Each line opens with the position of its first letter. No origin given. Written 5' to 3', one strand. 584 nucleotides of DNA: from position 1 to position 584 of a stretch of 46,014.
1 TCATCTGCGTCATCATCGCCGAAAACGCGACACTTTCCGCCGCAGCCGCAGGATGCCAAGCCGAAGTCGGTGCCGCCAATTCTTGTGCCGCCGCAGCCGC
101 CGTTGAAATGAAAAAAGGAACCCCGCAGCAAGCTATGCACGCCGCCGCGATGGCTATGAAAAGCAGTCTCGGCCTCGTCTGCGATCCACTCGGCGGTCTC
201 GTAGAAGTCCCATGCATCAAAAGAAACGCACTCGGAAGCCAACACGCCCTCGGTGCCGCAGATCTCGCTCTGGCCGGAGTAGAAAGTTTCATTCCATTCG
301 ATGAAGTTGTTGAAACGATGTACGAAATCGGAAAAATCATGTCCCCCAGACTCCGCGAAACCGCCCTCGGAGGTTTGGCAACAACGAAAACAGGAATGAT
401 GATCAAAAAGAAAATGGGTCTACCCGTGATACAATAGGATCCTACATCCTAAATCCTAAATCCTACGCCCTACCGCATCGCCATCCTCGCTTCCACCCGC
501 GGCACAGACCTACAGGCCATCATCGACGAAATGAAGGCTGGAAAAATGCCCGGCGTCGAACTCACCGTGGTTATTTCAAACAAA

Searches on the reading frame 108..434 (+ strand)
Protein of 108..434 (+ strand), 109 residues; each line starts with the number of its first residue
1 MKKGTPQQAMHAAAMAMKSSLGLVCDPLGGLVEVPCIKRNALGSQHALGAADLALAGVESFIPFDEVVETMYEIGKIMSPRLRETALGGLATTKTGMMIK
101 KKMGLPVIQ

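Call 10: search_protein_families(library=pfam, proteins=[window:108-434:+], max_evalue=0.001)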
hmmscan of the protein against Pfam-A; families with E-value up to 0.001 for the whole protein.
window:108-434:+ (109 aa): 1 family
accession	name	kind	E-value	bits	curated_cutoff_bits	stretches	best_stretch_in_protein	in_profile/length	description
PF03313.21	SDH_alpha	-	4.9e-34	118.6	26.4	1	2-91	169-260/260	Serine dehydratase alpha chain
